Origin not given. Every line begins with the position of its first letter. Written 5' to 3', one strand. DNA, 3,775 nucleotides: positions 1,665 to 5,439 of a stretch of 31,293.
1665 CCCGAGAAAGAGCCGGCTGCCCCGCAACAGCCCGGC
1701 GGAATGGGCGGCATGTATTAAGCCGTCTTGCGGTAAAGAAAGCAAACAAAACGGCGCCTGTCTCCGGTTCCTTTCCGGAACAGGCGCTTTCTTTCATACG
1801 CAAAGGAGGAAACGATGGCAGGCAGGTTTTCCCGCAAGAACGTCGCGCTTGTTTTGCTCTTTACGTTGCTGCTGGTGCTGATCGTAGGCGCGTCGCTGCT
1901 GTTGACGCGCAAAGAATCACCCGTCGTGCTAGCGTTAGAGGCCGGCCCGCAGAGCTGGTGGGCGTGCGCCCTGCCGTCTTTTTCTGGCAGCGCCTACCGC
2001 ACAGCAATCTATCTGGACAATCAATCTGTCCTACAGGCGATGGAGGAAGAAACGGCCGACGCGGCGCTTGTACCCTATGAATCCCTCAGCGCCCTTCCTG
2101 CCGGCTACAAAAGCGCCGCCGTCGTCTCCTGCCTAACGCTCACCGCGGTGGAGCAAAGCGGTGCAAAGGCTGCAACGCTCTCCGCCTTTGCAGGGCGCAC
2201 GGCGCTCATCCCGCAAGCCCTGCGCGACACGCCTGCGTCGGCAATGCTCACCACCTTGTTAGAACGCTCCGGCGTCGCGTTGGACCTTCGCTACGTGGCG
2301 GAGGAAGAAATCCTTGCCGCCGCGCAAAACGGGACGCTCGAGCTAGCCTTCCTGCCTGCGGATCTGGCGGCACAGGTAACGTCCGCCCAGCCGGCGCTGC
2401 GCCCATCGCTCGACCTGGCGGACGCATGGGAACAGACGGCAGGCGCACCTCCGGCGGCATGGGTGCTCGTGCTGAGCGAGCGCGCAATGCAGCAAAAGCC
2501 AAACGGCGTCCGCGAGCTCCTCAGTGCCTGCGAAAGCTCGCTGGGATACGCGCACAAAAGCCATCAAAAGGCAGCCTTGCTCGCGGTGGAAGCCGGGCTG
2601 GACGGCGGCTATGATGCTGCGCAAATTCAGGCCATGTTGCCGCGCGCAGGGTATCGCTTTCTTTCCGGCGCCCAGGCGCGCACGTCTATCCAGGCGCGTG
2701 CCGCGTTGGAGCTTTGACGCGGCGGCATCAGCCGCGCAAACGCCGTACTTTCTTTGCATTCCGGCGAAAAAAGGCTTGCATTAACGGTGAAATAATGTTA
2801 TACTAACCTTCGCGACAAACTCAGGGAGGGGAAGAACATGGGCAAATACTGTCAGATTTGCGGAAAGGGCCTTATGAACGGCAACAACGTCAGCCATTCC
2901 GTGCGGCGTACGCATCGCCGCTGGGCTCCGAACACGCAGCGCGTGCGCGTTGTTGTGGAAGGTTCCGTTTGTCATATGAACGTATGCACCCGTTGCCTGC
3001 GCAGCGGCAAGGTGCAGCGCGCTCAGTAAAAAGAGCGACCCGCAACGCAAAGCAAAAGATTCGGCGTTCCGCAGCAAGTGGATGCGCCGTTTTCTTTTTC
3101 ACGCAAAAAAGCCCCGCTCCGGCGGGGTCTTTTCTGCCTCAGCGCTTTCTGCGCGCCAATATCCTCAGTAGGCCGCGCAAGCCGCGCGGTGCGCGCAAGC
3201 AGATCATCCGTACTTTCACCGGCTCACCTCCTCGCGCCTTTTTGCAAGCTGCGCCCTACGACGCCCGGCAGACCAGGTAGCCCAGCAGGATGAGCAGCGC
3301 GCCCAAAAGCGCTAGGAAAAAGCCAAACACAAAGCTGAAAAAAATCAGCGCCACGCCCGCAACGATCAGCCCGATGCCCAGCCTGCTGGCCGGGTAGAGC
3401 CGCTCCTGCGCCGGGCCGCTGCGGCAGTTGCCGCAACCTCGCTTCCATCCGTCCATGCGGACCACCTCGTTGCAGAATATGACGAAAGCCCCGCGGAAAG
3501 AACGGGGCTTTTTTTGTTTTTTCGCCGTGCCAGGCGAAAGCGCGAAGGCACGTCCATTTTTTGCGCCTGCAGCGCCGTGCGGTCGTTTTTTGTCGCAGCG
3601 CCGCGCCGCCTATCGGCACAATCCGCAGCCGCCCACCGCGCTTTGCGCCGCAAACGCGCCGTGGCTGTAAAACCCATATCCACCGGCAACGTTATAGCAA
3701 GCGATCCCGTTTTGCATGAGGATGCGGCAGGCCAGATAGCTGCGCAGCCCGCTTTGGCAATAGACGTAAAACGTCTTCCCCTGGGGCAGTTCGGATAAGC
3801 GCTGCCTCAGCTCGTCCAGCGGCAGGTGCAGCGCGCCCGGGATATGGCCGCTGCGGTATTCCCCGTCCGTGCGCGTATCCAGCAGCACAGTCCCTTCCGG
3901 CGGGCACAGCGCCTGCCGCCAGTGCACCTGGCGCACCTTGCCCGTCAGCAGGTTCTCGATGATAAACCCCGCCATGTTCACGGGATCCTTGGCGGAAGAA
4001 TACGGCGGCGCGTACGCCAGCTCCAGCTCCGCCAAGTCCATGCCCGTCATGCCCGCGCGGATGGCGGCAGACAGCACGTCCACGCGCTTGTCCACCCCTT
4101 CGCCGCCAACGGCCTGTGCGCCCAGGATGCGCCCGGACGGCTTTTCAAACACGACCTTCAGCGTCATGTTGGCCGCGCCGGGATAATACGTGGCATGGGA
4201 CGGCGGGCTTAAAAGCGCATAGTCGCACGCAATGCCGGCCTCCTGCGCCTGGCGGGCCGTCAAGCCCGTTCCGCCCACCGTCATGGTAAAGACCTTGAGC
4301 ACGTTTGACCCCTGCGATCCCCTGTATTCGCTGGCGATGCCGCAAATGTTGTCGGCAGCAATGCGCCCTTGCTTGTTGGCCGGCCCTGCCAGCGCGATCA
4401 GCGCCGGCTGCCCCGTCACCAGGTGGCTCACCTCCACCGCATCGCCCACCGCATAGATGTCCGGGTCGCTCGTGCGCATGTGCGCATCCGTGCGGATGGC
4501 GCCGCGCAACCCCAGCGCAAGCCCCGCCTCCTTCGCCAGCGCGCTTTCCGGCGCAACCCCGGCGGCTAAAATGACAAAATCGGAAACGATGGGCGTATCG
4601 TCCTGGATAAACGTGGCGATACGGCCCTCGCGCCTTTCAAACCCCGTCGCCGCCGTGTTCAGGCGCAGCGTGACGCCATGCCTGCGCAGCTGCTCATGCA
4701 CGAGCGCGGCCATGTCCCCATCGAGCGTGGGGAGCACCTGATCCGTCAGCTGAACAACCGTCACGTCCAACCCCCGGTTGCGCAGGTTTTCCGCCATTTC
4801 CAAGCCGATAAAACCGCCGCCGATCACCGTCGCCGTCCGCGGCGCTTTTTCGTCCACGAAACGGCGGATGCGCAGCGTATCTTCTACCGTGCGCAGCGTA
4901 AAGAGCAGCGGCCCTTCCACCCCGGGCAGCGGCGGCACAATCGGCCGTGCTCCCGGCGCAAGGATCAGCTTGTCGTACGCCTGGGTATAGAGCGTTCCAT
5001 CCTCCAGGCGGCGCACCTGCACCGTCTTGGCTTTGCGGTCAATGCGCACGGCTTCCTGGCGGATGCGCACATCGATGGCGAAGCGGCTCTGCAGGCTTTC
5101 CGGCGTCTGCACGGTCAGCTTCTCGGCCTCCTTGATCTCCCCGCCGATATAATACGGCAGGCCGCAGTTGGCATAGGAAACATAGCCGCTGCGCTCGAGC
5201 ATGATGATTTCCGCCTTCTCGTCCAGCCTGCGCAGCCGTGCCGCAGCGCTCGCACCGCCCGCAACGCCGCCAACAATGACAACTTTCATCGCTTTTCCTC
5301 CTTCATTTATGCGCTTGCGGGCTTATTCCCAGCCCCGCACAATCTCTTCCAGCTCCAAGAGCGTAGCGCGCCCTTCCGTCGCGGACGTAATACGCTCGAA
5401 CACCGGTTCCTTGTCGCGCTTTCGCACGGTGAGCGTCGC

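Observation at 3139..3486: Candidate two-gene sporulation module: 66-aa CxxC membrane protein upstream of the SpoVM-like gene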

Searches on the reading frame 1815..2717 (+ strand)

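Call 3: search_protein_families(library=pfam, proteins=[window:1815-2717:+], max_evalue=1)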
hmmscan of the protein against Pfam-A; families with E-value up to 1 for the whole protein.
window:1815-2717:+ (300 aa): 2 families
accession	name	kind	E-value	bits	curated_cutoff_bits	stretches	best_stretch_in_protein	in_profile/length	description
PF02621.19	VitK2_biosynth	-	0.0013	18.7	26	1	142-254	103-210/252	Menaquinone biosynthesis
PF20470.4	HTH_61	-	0.17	12.7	24.3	0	102-152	25-72/92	Helix-turn-helix domain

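Call 4: search_protein_families(library=ncbifam, proteins=[window:1815-2717:+], max_evalue=1)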
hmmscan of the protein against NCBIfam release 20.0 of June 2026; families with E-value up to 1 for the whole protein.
window:1815-2717:+ (300 aa): 0 families

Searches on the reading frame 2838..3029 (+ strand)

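Call 3: search_protein_families(library=pfam, proteins=[window:2838-3029:+], max_evalue=1)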
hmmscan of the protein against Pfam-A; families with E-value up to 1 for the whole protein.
window:2838-3029:+ (63 aa): 4 families
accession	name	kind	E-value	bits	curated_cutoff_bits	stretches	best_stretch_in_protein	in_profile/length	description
PF00830.24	Ribosomal_L28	-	1.1e-21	77.1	27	1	4-58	2-58/60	Ribosomal L28 family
PF04032.22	Rpr2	-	0.16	12.7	29.3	1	3-46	46-80/90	RNAse P Rpr2/Rpp21/SNM1 subunit domain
PF14149.11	YhfH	-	0.19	12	27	0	41-53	25-37/37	YhfH-like protein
PF22586.1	ANCHR-like_BBOX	-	0.29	11.7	27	0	45-59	16-30/39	ANCHR-like B-box zinc-binding domain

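Call 4: search_protein_families(library=ncbifam, proteins=[window:2838-3029:+], max_evalue=1)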
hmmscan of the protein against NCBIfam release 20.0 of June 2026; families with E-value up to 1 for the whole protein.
window:2838-3029:+ (63 aa): 2 families
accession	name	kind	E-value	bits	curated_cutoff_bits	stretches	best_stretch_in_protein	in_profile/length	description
TIGR00009.1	L28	equivalog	1.7e-21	76.4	48.3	1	1-56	1-58/58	50S ribosomal protein L28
TIGR00270.2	TIGR00270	equivalog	0.024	14.4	110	1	34-61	12-37/159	multiprotein bridging factor aMBF1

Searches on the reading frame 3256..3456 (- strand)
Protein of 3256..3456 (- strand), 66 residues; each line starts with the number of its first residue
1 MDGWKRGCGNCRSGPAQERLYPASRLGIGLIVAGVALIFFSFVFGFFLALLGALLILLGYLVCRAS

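Call 3: search_protein_families(library=pfam, proteins=[window:3256-3456:-], max_evalue=1)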
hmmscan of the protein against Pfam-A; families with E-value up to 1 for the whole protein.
window:3256-3456:- (66 aa): 9 families
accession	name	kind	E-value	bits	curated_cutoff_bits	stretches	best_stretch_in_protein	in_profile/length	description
PF19762.4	DUF6249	-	0.041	14.3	33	1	22-59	54-93/104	Domain of unknown function (DUF6249)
PF07332.16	Phage_holin_3_6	-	0.086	13.3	28.4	1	23-55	30-62/116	Putative Actinobacterial Holin-X, holin superfamily III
PF11317.13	DUF3119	-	0.096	13.5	25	1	20-57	3-40/114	Protein of unknown function (DUF3119)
PF20990.2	DUF2207_C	-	0.096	12.8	33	1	18-62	133-183/247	Predicted membrane protein (DUF2207) C-terminal domain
PF14927.11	Neurensin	-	0.14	12.3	27.7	1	35-64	43-67/132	Neurensin/Transmembrane protein 74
PF10031.14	DUF2273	-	0.34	11.4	25.4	1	28-61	9-42/48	Small integral membrane protein (DUF2273)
PF15471.11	TMEM171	-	0.43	10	27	1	37-64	20-47/320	Transmembrane protein family 171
PF11381.13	DUF3185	-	0.46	10.9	25.3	1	26-41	3-18/59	Protein of unknown function (DUF3185)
PF05101.18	VirB3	-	0.6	10.9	23.9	1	30-64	24-58/84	Type IV secretory pathway, VirB3-like protein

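Call 4: search_protein_families(library=ncbifam, proteins=[window:3256-3456:-], max_evalue=1)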
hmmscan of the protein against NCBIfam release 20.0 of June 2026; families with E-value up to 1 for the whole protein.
window:3256-3456:- (66 aa): 2 families
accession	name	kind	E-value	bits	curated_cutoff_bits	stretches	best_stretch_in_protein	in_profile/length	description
NF058603.1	SCO2097_fam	equivalog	0.35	11.2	110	1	26-58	51-84/129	SCO2097 family morphological protein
NF052423.1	lpg1689_fam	equivalog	0.67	9.4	150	1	27-59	113-145/184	lpg1689 family Dot/Icm T4SS effector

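Call 6: find_homologous_proteins(query=window:3256-3456:-, max_evalue=0.01)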
Query window:3256-3456:- (66 aa): 2 proteins with E <= 0.01 among 32 candidates.
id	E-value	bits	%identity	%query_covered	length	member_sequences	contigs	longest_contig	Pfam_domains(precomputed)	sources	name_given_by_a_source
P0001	2.0e-35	138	100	100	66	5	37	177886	-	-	-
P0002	2.1e-19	87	65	100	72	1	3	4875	-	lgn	-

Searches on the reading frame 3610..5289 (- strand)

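Call 3: search_protein_families(library=pfam, proteins=[window:3610-5289:-], max_evalue=1)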
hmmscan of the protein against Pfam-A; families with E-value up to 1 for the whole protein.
window:3610-5289:- (559 aa): 23 families
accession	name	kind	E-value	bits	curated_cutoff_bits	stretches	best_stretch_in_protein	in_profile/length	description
PF07992.20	Pyr_redox_2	-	2.4e-63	214.7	26.1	1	1-292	1-278/291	Pyridine nucleotide-disulphide oxidoreductase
PF00070.33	Pyr_redox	-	3.1e-19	69.7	22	1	154-221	3-70/82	Pyridine nucleotide-disulphide oxidoreductase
PF00581.25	Rhodanese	-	2.9e-15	57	22.2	1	467-538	14-96/102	Rhodanese-like domain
PF02852.28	Pyr_redox_dim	-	8.4e-15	55.4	25.3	1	333-433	6-105/110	Pyridine nucleotide-disulphide oxidoreductase, dimerisation domain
PF01266.30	DAO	-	1.5e-08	35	27.9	2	194-251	152-209/353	FAD dependent oxidoreductase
PF13738.12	Pyr_redox_3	-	3.6e-07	30.2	30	1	151-282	165-305/305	Pyridine nucleotide-disulphide oxidoreductase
PF13450.12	NAD_binding_8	-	4.2e-06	27.4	21.9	1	155-180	1-26/68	NAD(P)-binding Rossmann-like domain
PF13454.12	NAD_binding_9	-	0.00079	19.9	21.8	0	72-113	116-153/155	FAD-NAD(P)-binding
PF03486.20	HI0933_like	-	0.0022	17.9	50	0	153-184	3-34/244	HI0933-like protein Rossmann domain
PF02737.24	3HCDH_N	-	0.0035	17.7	22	1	153-205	2-54/180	3-hydroxyacyl-CoA dehydrogenase, NAD binding domain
PF13241.12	NAD_binding_7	-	0.0073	17.3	22.1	1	151-182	8-39/104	Putative NAD(P)-binding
PF00890.30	FAD_binding_2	-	0.01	15.5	20.4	0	155-184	4-33/414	FAD binding domain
PF05834.18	Lycopene_cycl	-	0.018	14.6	23.4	0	155-185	4-36/380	Lycopene cyclase protein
PF03721.20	UDPG_MGDP_dh_N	-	0.031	14.3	27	1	154-203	4-53/187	UDP-glucose/GDP-mannose dehydrogenase family, NAD binding domain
PF13434.12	Lys_Orn_oxgnase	-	0.031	13.9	21.3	1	81-178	121-216/339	L-lysine 6-monooxygenase/L-ornithine 5-monooxygenase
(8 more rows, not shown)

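Call 4: search_protein_families(library=ncbifam, proteins=[window:3610-5289:-], max_evalue=1)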
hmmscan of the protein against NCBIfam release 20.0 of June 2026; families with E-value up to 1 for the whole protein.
window:3610-5289:- (559 aa): 111 families (the best 25 are shown)
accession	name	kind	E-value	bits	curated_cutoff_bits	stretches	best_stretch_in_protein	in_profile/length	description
TIGR03385.1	CoA_CoA_reduc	equivalog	2.7e-148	494.4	578.8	1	2-441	1-439/439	CoA-disulfide reductase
NF007123.0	PRK09564.1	equivalog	3e-121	405.2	458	1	1-443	1-442/444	CoA-disulfide reductase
NF010037.0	PRK13512.1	equivalog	3.8e-101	339.1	394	1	1-442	2-435/438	CoA-disulfide reductase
NF046103.1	NOXase_Strep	equivalog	2.1e-72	244.5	600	1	2-441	1-438/442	H2O-forming NADH oxidase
TIGR02374.1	nitri_red_nirB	equivalog_domain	2e-52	178.7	578.35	1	4-345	2-332/794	nitrite reductase large subunit NirB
NF045765.1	PhenlGlyoxDHPadH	equivalog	3.6e-49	167.8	475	1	3-336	5-330/416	NADH-dependent phenylglyoxylate dehydrogenase subunit epsilon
TIGR01350.1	lipoamide_DH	equivalog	5.6e-41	140.7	408.8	1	86-421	115-435/461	dihydrolipoyl dehydrogenase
NF042949.2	3PPDioc_HcaD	equivalog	6.6e-41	140.3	450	1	2-320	3-310/386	3-phenylpropionate/cinnamic acid dioxygenase ferredoxin--NAD(+) reductase subunit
NF003437.0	PRK04965.1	equivalog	1.9e-39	135.8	392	1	2-292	4-282/378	NADH:flavorubredoxin reductase NorW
TIGR02053.1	MerA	equivalog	4.2e-37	128.2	454.45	1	87-426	116-439/465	mercury(II) reductase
NF011565.0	PRK14989.1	subfamily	7e-37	126.9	883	1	25-348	30-340/847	nitrite reductase large subunit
NF004943.0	PRK06292.2-1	equivalog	4.7e-36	124.5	432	1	74-423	103-438/456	dihydrolipoyl dehydrogenase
NF041682.1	ant_diox_AndAa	equivalog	6.5e-35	120.6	650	1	3-322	6-316/406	anthranilate 1,2-dioxygenase system ferredoxin--NAD(+) reductase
TIGR01424.1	gluta_reduc_2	equivalog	9.8e-31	106.8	606.05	1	87-419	117-428/446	glutathione-disulfide reductase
NF007286.0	PRK09754.1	equivalog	1.7e-30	106.1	447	1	3-319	6-310/400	phenylpropionate dioxygenase ferredoxin reductase subunit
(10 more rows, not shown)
